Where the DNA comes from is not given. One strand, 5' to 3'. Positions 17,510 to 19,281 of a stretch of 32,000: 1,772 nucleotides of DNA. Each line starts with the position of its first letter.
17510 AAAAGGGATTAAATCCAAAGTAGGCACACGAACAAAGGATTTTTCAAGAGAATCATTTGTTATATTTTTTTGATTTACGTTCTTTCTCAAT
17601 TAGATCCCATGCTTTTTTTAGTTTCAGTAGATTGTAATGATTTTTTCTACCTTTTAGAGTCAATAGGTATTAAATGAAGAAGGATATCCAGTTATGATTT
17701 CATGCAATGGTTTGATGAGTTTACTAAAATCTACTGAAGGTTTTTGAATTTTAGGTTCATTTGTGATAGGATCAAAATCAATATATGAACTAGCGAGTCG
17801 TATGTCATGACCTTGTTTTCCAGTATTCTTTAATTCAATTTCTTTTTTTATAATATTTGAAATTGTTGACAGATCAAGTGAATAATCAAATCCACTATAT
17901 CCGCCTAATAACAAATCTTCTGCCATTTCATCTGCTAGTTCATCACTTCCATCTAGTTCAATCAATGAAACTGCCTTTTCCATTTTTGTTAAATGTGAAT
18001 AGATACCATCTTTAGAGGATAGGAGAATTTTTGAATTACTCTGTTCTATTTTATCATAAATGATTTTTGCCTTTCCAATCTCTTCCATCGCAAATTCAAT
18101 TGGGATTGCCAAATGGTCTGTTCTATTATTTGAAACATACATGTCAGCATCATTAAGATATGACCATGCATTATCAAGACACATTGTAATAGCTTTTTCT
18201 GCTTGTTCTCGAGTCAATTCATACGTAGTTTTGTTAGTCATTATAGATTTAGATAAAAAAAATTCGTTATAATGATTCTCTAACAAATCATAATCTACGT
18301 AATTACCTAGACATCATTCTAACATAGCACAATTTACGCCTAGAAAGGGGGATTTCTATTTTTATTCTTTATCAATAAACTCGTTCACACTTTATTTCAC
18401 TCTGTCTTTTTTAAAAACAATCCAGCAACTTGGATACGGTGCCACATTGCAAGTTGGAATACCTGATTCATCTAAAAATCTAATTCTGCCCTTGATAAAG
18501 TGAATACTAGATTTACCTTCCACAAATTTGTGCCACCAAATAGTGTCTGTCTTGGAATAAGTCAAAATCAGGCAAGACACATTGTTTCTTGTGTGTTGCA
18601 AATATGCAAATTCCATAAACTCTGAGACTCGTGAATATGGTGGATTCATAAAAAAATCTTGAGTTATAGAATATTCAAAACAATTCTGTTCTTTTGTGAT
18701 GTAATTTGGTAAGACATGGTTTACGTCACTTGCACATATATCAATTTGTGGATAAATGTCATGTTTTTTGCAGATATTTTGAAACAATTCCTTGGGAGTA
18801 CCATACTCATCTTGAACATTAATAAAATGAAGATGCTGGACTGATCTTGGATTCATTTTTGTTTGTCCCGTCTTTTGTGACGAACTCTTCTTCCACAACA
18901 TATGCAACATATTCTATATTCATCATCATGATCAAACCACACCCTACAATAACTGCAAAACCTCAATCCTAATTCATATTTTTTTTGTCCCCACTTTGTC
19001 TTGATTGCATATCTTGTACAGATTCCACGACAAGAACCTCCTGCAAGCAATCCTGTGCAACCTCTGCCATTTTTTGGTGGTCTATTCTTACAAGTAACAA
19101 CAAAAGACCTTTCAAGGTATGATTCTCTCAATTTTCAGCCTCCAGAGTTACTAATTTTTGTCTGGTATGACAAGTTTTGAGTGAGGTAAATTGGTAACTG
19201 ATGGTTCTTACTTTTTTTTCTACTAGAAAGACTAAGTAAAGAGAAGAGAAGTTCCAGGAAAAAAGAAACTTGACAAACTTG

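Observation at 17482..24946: Decayed plasmid-like integrated element next to the secE-spt5-rpl11 cluster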

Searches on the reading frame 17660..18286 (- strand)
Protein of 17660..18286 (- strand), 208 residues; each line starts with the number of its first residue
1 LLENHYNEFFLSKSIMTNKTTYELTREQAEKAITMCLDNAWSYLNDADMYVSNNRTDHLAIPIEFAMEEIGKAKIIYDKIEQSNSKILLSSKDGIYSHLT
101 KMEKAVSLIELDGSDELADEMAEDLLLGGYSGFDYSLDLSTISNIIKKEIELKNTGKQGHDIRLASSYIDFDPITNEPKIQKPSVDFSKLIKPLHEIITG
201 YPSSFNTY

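Call 4: search_protein_families(library=pfam, max_evalue=0.1, proteins=[window:17660-18286:-])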
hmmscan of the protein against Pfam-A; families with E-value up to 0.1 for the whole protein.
window:17660-18286:- (208 aa): 1 family
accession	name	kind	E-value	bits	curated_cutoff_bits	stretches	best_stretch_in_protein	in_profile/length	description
PF18728.6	HEPN_AbiV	-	2e-08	35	27.1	1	29-172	2-126/155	AbiV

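Call 5: search_protein_families(library=phrogs, max_evalue=0.1, proteins=[window:17660-18286:-])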
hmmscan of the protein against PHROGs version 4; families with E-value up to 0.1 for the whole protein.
window:17660-18286:- (208 aa): 1 family
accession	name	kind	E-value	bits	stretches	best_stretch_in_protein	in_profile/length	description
phrog_19809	-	unknown function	0.018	16.4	1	146-188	4-44/85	-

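Call 37: search_protein_families(library=ncbifam, max_evalue=0.1, proteins=[window:17660-18286:-])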
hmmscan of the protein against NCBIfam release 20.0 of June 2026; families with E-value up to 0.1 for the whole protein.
window:17660-18286:- (208 aa): 1 family
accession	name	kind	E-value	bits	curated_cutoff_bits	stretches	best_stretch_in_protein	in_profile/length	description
TIGR04498.1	AbiV_defense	subfamily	4.6e-07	30.3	27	1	33-110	3-82/143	AbiV family abortive infection protein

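Call 38: search_protein_families(library=padloc, max_evalue=0.1, proteins=[window:17660-18286:-])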
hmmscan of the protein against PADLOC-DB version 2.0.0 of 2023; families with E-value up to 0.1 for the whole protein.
window:17660-18286:- (208 aa): 0 families

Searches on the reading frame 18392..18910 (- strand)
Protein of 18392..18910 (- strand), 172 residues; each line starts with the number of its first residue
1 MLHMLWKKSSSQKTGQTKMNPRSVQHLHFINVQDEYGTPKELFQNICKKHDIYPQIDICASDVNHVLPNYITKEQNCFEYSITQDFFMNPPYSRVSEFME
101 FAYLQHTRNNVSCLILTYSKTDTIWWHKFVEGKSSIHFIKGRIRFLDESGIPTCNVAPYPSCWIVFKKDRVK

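Call 4: search_protein_families(library=pfam, max_evalue=0.1, proteins=[window:18392-18910:-])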
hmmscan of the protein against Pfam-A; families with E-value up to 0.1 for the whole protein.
window:18392-18910:- (172 aa): 1 family
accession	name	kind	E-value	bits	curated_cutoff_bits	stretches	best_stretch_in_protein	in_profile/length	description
PF05869.16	Dam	-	1.2e-20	74.3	28.1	1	31-152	7-130/169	DNA N-6-adenine-methyltransferase (Dam)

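Call 5: search_protein_families(library=phrogs, max_evalue=0.1, proteins=[window:18392-18910:-])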
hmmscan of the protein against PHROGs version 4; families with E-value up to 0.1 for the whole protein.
window:18392-18910:- (172 aa): 4 families
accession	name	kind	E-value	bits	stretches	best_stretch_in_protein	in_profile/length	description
phrog_111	-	other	4.4e-34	119.7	1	11-169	42-204/345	DNA methyltransferase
phrog_6083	-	DNA, RNA and nucleotide metabolism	9.5e-05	23.5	1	112-168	6-67/94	DNA methylase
phrog_22740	-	unknown function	0.00013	23.4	1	27-96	5-75/99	-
phrog_799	-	other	0.0017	18.6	1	87-169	288-367/458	DNA methyltransferase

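Call 38: search_protein_families(library=padloc, max_evalue=0.1, proteins=[window:18392-18910:-])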
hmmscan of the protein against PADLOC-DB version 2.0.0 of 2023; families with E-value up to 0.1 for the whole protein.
window:18392-18910:- (172 aa): 2 families
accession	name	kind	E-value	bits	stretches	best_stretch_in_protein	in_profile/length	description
PDLC03726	oMTase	-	3.2e-17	60.9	1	27-166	5-139/140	orphan methyltransferase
PDLC03721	oMTase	-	3.3e-08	31.8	1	32-139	55-162/237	orphan methyltransferase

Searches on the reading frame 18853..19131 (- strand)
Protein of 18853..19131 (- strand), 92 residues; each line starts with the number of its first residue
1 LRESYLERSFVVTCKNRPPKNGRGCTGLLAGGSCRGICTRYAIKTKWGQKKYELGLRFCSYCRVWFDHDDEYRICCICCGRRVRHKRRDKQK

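Call 4: search_protein_families(library=pfam, max_evalue=0.1, proteins=[window:18853-19131:-])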
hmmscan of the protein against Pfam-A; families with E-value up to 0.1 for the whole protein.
window:18853-19131:- (92 aa): 0 families

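Call 5: search_protein_families(library=phrogs, max_evalue=0.1, proteins=[window:18853-19131:-])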
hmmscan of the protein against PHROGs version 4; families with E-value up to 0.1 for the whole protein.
window:18853-19131:- (92 aa): 0 families

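Call 37: search_protein_families(library=ncbifam, max_evalue=0.1, proteins=[window:18853-19131:-])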
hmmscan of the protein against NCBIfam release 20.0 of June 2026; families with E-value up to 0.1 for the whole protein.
window:18853-19131:- (92 aa): 1 family
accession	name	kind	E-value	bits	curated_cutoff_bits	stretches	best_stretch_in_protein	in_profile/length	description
NF033683.1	di_4Fe-4S_YfhL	equivalog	0.016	15.5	86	1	33-81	14-62/80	YfhL family 4Fe-4S dicluster ferredoxin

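Call 38: search_protein_families(library=padloc, max_evalue=0.1, proteins=[window:18853-19131:-])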
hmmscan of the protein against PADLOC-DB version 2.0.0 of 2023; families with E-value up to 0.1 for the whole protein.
window:18853-19131:- (92 aa): 0 families
